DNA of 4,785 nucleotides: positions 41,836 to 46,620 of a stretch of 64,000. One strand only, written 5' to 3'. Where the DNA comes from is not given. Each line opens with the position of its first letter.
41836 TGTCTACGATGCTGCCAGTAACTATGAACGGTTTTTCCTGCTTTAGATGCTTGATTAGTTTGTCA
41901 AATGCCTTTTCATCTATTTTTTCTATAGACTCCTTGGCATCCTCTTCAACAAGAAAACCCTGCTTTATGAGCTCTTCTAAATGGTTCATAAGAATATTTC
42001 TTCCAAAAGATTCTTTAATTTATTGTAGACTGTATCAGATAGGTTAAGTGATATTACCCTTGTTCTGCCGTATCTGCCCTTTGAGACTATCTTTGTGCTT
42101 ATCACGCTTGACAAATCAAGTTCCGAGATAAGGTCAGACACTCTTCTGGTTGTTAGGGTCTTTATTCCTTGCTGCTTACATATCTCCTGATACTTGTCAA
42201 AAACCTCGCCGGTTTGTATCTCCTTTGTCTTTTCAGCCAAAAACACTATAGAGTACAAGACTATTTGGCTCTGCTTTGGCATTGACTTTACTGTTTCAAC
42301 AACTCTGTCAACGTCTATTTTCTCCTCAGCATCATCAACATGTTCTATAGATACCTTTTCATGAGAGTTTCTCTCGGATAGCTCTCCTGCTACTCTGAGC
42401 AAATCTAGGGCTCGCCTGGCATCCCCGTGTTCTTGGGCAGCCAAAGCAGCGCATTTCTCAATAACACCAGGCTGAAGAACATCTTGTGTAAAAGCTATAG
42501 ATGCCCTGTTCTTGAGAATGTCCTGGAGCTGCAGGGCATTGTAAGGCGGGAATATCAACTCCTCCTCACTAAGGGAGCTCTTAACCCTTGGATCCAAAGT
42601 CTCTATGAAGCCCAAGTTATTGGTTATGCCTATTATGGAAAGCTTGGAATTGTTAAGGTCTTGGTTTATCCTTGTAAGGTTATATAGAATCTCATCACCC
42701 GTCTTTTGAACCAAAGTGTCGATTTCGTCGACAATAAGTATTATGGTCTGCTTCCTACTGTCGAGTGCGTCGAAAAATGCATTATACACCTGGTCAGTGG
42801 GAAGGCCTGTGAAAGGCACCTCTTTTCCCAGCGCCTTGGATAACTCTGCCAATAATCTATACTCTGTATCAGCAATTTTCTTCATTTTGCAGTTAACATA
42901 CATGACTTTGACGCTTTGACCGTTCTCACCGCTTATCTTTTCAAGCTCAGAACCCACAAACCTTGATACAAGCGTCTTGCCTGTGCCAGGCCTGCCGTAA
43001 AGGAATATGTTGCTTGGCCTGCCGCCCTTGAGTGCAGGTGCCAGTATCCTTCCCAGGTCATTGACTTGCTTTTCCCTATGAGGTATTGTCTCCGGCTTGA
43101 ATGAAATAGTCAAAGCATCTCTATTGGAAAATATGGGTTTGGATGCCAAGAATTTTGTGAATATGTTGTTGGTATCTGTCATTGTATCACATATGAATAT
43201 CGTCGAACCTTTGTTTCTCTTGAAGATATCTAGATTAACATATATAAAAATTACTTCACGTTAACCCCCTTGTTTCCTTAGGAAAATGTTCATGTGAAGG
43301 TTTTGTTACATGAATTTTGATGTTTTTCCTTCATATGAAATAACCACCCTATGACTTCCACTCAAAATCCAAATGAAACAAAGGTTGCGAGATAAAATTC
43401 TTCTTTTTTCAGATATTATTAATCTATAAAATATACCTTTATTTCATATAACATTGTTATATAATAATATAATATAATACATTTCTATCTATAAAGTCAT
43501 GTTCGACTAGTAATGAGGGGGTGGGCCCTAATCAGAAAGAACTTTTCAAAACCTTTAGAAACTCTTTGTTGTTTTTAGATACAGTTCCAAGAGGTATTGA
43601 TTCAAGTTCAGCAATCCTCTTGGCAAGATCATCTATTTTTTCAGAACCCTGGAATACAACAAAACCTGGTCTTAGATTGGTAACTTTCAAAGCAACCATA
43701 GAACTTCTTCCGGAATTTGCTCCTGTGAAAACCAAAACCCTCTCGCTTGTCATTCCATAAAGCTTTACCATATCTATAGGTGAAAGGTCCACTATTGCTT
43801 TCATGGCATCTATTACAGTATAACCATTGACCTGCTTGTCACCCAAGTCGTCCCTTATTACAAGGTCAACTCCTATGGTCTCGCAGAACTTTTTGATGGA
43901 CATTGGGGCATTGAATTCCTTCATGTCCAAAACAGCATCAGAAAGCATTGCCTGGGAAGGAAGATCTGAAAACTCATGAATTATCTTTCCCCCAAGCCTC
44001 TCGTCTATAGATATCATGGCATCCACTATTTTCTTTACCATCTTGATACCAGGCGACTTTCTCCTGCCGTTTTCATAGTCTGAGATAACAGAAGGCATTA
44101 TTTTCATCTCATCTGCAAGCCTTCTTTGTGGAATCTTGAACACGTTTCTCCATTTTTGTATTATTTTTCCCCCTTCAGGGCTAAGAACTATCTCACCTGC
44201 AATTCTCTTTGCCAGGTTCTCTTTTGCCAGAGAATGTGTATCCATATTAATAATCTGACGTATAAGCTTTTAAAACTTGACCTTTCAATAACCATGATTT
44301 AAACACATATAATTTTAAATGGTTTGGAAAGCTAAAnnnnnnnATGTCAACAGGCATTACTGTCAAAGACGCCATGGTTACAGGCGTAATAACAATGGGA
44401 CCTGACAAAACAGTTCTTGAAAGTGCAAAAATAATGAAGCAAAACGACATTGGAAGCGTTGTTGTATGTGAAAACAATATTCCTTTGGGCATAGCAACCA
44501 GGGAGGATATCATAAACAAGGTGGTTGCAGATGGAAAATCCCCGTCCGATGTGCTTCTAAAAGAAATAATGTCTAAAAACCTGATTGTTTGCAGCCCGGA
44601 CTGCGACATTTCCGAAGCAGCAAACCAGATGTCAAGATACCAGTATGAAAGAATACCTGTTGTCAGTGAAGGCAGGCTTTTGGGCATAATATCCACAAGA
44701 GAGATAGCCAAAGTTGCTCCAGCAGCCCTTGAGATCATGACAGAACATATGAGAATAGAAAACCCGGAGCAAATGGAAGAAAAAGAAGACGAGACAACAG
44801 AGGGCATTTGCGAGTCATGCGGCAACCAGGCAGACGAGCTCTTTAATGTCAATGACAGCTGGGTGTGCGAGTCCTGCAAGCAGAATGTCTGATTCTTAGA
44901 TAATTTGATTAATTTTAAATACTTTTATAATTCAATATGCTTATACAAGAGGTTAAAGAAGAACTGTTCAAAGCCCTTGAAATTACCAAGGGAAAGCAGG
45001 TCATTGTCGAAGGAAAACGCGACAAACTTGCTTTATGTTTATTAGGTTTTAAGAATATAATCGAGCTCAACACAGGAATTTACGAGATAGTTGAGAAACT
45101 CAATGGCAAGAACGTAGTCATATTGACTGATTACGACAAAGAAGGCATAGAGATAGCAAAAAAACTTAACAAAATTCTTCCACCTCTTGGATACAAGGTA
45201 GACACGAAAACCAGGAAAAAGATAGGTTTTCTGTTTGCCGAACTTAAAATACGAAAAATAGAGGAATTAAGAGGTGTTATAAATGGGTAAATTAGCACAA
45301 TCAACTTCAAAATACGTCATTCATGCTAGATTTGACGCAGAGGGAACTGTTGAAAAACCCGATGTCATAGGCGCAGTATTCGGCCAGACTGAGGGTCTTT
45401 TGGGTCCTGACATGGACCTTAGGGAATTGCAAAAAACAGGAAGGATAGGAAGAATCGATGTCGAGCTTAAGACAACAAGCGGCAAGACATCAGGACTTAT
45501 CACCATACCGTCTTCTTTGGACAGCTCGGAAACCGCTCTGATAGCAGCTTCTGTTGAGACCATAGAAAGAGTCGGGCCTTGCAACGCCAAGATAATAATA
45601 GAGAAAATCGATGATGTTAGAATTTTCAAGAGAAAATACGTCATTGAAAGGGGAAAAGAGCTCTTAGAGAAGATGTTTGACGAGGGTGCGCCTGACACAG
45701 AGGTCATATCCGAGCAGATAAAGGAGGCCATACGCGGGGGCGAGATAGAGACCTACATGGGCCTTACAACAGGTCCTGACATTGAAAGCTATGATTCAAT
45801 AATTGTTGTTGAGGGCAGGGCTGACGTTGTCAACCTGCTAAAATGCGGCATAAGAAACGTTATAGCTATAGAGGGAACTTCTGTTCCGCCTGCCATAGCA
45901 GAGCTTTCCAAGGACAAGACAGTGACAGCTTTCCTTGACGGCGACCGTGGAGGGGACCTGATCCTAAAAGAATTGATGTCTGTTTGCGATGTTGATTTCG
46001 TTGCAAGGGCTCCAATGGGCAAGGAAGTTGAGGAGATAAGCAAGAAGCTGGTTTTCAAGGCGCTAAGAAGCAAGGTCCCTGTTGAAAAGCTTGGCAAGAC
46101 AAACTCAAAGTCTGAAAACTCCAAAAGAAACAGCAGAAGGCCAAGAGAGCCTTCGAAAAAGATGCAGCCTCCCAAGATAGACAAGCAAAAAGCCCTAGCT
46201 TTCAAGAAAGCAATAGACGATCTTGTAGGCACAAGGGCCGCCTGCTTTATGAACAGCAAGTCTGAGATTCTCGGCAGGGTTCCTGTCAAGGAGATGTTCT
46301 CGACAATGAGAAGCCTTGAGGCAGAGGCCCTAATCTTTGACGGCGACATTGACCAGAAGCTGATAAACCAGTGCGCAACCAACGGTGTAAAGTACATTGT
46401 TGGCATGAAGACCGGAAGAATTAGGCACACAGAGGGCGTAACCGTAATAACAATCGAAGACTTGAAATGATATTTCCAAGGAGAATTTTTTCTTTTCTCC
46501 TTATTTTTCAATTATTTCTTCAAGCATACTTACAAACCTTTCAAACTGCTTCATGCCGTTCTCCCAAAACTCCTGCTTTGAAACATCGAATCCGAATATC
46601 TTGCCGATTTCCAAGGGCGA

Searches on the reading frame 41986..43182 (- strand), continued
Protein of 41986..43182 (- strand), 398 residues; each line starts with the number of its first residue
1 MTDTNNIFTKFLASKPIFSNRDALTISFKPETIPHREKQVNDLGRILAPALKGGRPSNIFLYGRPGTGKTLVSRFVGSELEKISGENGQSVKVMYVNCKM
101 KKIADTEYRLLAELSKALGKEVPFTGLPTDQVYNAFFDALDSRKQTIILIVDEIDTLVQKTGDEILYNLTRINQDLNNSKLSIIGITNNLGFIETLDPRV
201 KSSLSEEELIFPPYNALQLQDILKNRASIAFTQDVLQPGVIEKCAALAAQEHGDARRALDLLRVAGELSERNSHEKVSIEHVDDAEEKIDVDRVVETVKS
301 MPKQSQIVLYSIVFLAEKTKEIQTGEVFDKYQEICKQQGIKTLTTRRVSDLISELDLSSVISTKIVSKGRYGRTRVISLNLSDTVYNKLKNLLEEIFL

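Call 79: find_encoding_contigs(protein=P0327, flank=600, max_places=1)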
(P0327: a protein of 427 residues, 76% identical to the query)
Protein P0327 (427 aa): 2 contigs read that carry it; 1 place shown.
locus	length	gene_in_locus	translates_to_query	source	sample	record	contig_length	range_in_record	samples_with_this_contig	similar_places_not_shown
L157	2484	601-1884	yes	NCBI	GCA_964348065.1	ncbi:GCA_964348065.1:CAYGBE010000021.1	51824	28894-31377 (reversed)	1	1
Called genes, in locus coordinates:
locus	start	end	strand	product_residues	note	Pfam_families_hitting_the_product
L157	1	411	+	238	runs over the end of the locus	PF01381:HTH_3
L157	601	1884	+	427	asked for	PF01637:ATPase_2, PF05621:TniB, PF13191:AAA_16 (weak), PF13401:AAA_22, PF00004:AAA, PF22703:Cdc6_lid, PF09079:WHD_Cdc6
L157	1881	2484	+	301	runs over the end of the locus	PF01336:tRNA_anti-codon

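Call 80: find_encoding_contigs(protein=P0338, flank=600, max_places=1)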
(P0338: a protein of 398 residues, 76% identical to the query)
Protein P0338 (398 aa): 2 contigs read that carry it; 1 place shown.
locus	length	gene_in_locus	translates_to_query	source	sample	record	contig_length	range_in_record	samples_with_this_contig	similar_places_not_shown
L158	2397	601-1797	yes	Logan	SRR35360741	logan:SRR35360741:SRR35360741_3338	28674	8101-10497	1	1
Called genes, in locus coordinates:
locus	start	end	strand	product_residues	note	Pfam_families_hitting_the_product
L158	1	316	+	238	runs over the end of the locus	PF01381:HTH_3 (weak)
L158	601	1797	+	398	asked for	PF01637:ATPase_2 (weak), PF05621:TniB, PF13191:AAA_16 (weak), PF00004:AAA, PF13401:AAA_22, PF22703:Cdc6_lid, PF09079:WHD_Cdc6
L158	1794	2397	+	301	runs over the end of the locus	PF01336:tRNA_anti-codon (faint)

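Call 82: find_encoding_contigs(protein=P0387, flank=600, max_places=1)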
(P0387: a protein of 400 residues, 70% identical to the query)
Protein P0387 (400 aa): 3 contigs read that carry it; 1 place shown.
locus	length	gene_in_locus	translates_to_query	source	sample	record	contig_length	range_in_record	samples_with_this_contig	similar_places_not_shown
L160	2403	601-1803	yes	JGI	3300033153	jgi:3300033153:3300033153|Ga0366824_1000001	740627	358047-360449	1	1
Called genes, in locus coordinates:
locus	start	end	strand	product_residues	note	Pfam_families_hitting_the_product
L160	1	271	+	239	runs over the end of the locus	PF01381:HTH_3 (weak)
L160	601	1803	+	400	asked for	PF01637:ATPase_2 (weak), PF05621:TniB (weak), PF13191:AAA_16 (weak), PF00004:AAA, PF13401:AAA_22, PF22606:Cdc6-ORC-like_ATPase_lid, PF22703:Cdc6_lid, PF09079:WHD_Cdc6, +1 more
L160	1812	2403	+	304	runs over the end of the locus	-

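Call 84: find_encoding_contigs(protein=P0338, flank=100, max_places=5)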
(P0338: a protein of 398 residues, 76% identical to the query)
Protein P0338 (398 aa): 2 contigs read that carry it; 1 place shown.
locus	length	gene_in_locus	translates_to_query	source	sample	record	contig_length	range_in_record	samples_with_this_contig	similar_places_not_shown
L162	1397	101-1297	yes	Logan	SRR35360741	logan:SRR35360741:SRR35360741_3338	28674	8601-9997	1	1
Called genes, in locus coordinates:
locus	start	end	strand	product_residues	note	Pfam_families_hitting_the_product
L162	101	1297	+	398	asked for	PF01637:ATPase_2 (weak), PF05621:TniB, PF13191:AAA_16 (weak), PF00004:AAA, PF13401:AAA_22, PF22703:Cdc6_lid, PF09079:WHD_Cdc6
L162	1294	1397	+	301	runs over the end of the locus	PF01336:tRNA_anti-codon (faint)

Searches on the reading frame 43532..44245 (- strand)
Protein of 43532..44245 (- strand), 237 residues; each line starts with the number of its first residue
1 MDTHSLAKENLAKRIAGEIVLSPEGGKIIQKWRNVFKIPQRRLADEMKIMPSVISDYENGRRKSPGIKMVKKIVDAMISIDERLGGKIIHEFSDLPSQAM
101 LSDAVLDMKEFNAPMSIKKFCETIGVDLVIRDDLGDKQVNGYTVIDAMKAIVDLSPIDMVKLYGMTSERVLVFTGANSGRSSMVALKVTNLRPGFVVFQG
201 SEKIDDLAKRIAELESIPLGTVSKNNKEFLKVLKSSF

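Call 43: search_protein_families(library=pfam, proteins=[window:43532-44245:-], max_evalue=0.00001)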
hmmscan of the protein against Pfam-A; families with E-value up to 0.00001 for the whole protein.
window:43532-44245:- (237 aa): 1 family
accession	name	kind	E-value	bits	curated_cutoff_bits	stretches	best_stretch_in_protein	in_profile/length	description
PF01381.28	HTH_3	-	8.1e-07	29.4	23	1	30-76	2-47/55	Helix-turn-helix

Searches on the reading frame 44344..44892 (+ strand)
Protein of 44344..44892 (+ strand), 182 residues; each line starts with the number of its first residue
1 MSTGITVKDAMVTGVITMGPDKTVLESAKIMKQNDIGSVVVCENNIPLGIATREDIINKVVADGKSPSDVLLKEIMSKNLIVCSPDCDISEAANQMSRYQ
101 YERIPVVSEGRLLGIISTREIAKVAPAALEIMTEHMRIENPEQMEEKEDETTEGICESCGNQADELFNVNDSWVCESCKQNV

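Call 43: search_protein_families(library=pfam, proteins=[window:44344-44892:+], max_evalue=0.00001)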
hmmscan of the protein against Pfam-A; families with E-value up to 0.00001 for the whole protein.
window:44344-44892:+ (182 aa): 1 family
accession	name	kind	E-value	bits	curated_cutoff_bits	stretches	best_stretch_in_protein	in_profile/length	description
PF00571.33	CBS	-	4e-27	94.7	24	2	73-124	2-54/57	CBS domain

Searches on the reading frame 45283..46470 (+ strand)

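Call 43: search_protein_families(library=pfam, proteins=[window:45283-46470:+], max_evalue=0.00001)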
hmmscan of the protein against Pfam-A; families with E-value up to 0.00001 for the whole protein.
window:45283-46470:+ (395 aa): 3 families
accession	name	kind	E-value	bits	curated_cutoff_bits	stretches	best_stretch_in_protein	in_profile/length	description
PF13662.12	Toprim_4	-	3.4e-09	37.2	25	1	172-233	2-72/85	Toprim domain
PF01751.28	Toprim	-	1.6e-07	31.8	23.1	1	173-251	2-95/96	Toprim domain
PF13155.12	Toprim_2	-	5.7e-06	27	22.1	0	174-247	1-82/88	Toprim-like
